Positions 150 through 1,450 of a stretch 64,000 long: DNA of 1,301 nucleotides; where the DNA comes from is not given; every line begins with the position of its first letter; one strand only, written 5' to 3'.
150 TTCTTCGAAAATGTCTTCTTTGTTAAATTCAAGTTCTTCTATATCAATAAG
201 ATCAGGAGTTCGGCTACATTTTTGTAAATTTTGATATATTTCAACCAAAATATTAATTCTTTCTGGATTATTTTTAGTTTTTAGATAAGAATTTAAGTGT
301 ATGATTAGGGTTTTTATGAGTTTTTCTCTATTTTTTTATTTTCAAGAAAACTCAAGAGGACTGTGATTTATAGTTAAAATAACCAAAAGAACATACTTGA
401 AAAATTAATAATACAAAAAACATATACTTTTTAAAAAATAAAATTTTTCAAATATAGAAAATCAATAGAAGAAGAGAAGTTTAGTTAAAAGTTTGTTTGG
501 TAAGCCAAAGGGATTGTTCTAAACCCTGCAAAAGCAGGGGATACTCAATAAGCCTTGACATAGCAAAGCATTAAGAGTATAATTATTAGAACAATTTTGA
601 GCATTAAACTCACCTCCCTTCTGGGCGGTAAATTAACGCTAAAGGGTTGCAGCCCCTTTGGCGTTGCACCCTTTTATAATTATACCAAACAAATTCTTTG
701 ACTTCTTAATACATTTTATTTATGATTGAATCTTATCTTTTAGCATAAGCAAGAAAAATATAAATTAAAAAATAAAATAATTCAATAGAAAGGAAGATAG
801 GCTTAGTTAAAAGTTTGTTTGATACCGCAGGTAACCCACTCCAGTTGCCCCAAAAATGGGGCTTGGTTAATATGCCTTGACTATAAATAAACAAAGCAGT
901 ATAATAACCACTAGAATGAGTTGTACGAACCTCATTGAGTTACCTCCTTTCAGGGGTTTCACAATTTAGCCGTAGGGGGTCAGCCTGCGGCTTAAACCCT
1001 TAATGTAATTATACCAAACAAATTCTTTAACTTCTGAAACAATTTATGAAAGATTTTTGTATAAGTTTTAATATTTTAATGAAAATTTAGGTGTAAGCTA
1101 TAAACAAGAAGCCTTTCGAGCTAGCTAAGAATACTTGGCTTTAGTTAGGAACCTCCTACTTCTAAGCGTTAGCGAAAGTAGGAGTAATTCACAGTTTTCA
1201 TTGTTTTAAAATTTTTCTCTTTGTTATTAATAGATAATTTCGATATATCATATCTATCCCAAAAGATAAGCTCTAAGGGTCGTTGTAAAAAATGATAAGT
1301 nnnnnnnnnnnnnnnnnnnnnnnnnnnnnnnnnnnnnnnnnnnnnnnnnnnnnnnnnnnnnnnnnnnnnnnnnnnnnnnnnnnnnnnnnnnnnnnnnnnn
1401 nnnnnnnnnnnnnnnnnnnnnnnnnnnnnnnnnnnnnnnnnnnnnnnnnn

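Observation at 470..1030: Two tandem type I toxin-antitoxin-like modules: Ibs-like hydrophobic peptides, each with a cis-antisense RNA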

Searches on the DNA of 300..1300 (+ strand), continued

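Call 28: get_annotated_region(hit=H69, flank=2000)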
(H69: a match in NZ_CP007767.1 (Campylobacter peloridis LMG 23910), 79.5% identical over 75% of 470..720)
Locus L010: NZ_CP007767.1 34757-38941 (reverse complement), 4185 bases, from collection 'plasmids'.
description: Campylobacter peloridis LMG 23910 plasmid pPEL1, complete sequence
organism: Campylobacter peloridis LMG 23910 (NCBI taxid 1388753)
taxonomy: Bacteria; Campylobacterota; Epsilonproteobacteria; Campylobacterales; Campylobacteraceae; Campylobacter; Campylobacter peloridis; Campylobacter peloridis LMG 23910
host: -; source: Pure culture,Shellfish; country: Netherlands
typing (MOB-suite, as given by PLSDB): conjugative; replicon rep_cluster_1853; relaxase MOBP; mating-pair formation MPF_T
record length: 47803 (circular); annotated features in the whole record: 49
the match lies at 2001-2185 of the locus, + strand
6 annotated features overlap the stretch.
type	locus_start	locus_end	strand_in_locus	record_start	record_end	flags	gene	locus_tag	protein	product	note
CDS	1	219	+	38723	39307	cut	-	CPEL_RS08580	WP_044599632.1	Rha family transcriptional regulator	-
CDS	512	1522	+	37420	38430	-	-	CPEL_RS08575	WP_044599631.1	conjugal transfer protein TrbL/VirB6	-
CDS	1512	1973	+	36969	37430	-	-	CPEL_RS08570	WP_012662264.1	hypothetical protein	-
CDS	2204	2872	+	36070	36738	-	-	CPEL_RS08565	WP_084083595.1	type IV secretion system protein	-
CDS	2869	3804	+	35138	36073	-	virB9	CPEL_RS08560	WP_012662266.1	P-type conjugative transfer protein VirB9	-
CDS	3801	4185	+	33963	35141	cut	virB10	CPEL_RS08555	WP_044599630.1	type IV secretion system protein VirB10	-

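Call 29: get_annotated_region(hit=H72, flank=2000)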
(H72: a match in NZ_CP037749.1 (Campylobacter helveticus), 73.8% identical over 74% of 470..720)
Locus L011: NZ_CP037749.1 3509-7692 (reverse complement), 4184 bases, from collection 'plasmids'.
description: Campylobacter helveticus strain 2013D-9613 plasmid unnamed1
organism: Campylobacter helveticus (NCBI taxid 28898)
taxonomy: Bacteria; Campylobacterota; Epsilonproteobacteria; Campylobacterales; Campylobacteraceae; Campylobacter; Campylobacter helveticus
host: -; source: -; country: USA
typing (MOB-suite, as given by PLSDB): non-mobilizable
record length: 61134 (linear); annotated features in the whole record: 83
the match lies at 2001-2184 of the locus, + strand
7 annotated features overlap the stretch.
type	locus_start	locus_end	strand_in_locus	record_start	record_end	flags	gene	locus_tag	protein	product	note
CDS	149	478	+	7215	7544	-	-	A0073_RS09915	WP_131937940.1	hypothetical protein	-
CDS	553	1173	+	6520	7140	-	-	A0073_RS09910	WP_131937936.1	hypothetical protein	-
CDS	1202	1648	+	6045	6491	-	-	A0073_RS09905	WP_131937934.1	hypothetical protein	-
CDS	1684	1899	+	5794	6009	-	-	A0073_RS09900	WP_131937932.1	hypothetical protein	-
CDS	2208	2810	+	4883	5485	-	-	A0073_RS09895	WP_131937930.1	thermonuclease family protein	-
CDS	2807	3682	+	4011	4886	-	-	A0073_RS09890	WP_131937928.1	hypothetical protein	-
CDS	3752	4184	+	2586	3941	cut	-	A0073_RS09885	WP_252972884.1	transcriptional regulator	-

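Call 30: get_annotated_region(hit=H74, flank=2000)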
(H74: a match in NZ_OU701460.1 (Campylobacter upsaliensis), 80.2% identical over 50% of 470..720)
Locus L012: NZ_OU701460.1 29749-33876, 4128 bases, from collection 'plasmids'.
description: Campylobacter upsaliensis strain Campylobacter upsaliensis 17-M197059 plasmid 2, complete sequence
organism: Campylobacter upsaliensis (NCBI taxid 28080)
taxonomy: Bacteria; Campylobacterota; Epsilonproteobacteria; Campylobacterales; Campylobacteraceae; Campylobacter; Campylobacter upsaliensis
host: -; source: Canis lupus familiaris,feces; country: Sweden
typing (MOB-suite, as given by PLSDB): non-mobilizable
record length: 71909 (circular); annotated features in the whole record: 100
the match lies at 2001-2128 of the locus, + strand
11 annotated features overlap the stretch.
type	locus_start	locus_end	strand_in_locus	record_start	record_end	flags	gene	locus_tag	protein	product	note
CDS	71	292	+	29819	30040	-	-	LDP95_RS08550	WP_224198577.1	hypothetical protein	-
CDS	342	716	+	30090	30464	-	-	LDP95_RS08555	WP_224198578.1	YopX family protein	-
CDS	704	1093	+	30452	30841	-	-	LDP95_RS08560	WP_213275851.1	hypothetical protein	-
CDS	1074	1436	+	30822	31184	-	-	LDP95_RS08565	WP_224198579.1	YopX family protein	-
CDS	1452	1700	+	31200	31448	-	-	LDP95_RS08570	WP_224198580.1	hypothetical protein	-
CDS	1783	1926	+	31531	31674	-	-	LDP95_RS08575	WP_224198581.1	hypothetical protein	-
CDS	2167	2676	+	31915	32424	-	-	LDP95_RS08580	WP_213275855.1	hypothetical protein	-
CDS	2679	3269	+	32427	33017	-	-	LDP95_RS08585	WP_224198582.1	thermonuclease family protein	-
CDS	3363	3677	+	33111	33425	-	-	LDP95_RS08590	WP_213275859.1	DNA methyltransferase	GO:0006306 - DNA methylation [Evidence IEA]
CDS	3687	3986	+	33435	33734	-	-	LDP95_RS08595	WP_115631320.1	hypothetical protein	-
CDS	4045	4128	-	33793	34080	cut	-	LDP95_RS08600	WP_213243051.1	type II toxin-antitoxin system mRNA interferase toxin, RelE/StbE family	-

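Call 81: get_annotated_region(hit=H1, flank=7000)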
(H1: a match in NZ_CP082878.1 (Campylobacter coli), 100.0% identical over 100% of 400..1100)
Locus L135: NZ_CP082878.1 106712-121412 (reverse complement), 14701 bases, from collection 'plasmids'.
description: Campylobacter coli strain FDAARGOS_1465 plasmid unnamed1
organism: Campylobacter coli (NCBI taxid 195)
taxonomy: Bacteria; Campylobacterota; Epsilonproteobacteria; Campylobacterales; Campylobacteraceae; Campylobacter; Campylobacter coli
host: -; source: -; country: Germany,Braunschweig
typing (MOB-suite, as given by PLSDB): non-mobilizable; replicon rep_cluster_475; mating-pair formation MPF_T
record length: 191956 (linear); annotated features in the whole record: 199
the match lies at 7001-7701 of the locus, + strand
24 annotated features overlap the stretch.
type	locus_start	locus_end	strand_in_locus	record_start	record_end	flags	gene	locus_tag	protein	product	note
CDS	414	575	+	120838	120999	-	-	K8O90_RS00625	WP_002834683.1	hypothetical protein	-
CDS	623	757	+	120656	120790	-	-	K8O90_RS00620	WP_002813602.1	helix-turn-helix transcriptional regulator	-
CDS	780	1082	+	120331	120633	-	-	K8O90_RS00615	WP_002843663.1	hypothetical protein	-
CDS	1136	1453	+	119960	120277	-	-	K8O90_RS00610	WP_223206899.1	hypothetical protein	-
CDS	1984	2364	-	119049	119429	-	-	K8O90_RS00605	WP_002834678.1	hypothetical protein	-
CDS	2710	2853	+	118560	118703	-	-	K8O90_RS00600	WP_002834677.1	hypothetical protein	-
CDS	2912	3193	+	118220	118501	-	-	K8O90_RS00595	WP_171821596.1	hypothetical protein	-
CDS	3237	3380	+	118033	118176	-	-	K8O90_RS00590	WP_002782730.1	hypothetical protein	-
CDS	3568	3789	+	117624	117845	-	-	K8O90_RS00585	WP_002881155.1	hypothetical protein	-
CDS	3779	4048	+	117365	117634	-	-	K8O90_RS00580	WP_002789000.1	type II toxin-antitoxin system YafQ family toxin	-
CDS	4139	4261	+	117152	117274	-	-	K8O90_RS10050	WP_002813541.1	hypothetical protein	-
CDS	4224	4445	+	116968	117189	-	-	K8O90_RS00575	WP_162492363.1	hypothetical protein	-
CDS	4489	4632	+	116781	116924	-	-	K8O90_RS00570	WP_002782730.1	hypothetical protein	-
CDS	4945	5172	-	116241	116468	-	-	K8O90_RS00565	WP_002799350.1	WGR domain-containing protein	-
CDS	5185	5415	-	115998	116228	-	-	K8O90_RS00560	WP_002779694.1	hypothetical protein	-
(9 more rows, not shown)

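Call 87: build_rna_model(alignment_id=A3)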
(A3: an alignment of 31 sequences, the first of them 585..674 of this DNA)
Model R1 built from alignment A3 (31 sequences, 108 columns); structure: RNAalifold consensus: no base pair, so sequence only.
model positions 90; base pairs 0; branch points 0; effective number of sequences 14.17; information 0.633 bits per position. No base pairs: searches with it score sequence only.

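Call 88: build_rna_model(alignment_id=A3, structure=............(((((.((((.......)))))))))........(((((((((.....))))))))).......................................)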
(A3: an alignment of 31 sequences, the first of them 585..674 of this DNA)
Model R2 built from alignment A3 (31 sequences, 108 columns); structure: as given.
model positions 90; base pairs 18; branch points 1; effective number of sequences 11.17; information 0.633 bits per position. Calibrated on 0.2 Mb of random sequence (short: E-values are rough).
structure used (alignment columns):
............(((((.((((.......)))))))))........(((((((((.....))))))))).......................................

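Call 89: search_with_rna_model(model_id=R2, source=L134, filters=off, max_evalue=10, show_alignments=3)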
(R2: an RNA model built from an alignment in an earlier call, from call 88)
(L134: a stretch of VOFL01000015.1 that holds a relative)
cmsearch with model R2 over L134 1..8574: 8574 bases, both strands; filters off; matches with E-value up to 10: 20.
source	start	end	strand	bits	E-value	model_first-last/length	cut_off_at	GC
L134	4762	4822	+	16.2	0.016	1-90/90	no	0.31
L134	4689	4763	-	14.5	0.053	1-90/90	no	0.33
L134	6995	7059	-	13.6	0.098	1-90/90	no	0.28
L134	6617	6734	+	11.8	0.32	1-90/90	no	0.36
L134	4557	4634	+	10.7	0.67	1-90/90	no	0.28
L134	4557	4587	-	9.9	1.1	1-90/90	no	0.23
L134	1607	1652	+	9.1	2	1-90/90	no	0.39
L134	1386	1422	+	8.8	2.5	1-90/90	no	0.3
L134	1108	1144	+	8.3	3.4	1-90/90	no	0.19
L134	7229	7257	+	8.3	3.5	1-90/90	no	0.31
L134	7441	7476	-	8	4.1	1-90/90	no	0.42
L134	4502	4553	-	8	4.2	1-90/90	no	0.38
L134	6893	6928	-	7.7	5.1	1-90/90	no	0.31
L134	6873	6974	+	7.4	6.1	1-90/90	no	0.31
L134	3057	3104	-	7.1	7.6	1-90/90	no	0.29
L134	1315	1353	+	7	8.4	1-90/90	no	0.31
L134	7058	7120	+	7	8.5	1-90/90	no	0.33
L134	6829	6864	-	6.9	8.8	1-90/90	no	0.22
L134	2600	2707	-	6.9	9.1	1-90/90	no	0.41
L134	2770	2888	+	6.8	9.6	1-90/90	no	0.41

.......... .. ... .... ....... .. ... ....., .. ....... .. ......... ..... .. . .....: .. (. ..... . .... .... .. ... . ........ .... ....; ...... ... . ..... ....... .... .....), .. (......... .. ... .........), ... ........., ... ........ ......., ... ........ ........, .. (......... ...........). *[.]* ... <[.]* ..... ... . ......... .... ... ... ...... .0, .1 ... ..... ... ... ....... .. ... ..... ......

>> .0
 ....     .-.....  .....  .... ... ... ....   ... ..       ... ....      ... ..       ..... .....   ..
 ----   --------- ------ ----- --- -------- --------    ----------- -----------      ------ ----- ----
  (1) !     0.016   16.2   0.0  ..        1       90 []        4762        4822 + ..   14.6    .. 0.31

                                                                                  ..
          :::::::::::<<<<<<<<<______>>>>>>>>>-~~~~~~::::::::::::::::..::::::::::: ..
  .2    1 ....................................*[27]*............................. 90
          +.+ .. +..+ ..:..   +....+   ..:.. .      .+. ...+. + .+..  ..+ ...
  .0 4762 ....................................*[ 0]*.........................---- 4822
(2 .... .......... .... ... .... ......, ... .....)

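Call 90: search_with_rna_model(model_id=R2, source=window, filters=default, max_evalue=1)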
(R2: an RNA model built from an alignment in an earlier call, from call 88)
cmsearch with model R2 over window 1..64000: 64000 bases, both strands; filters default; matches with E-value up to 1: 7.
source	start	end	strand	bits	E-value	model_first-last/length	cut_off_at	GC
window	582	673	-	75.9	3.5e-19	1-90/90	no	0.45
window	910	1002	-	48.7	3.5e-11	1-90/90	no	0.47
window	958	1033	+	21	0.0048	1-90/90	no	0.38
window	57011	57084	-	16.8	0.084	1-90/90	no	0.24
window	29826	29911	-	16.4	0.1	1-90/90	no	0.21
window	627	723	+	15.8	0.17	1-90/90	no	0.33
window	36985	37012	+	13.7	0.65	1-90/90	no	0.21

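Call 103: search_with_rna_model(model_id=R2, sources=[L137, L133, L136], filters=default, max_evalue=1)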
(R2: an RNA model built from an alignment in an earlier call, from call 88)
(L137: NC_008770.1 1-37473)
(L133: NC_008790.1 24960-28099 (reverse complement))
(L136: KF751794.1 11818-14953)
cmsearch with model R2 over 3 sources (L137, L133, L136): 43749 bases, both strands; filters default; matches with E-value up to 1: 9.
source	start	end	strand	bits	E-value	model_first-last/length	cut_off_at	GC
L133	1496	1587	+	75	4.4e-19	1-90/90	no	0.4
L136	1496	1587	+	52.9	1.4e-12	1-90/90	no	0.43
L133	1455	1541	-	23.8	0.00048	1-90/90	no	0.33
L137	6330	6411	+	17.1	0.046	1-90/90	no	0.26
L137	25257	25349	-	16.6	0.064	1-90/90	no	0.27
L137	4437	4516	+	15.3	0.16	1-90/90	no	0.29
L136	1436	1526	-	15.2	0.17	1-90/90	no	0.33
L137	6119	6191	+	13.7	0.45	1-90/90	no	0.27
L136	601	666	-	12.9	0.79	1-90/90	no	0.2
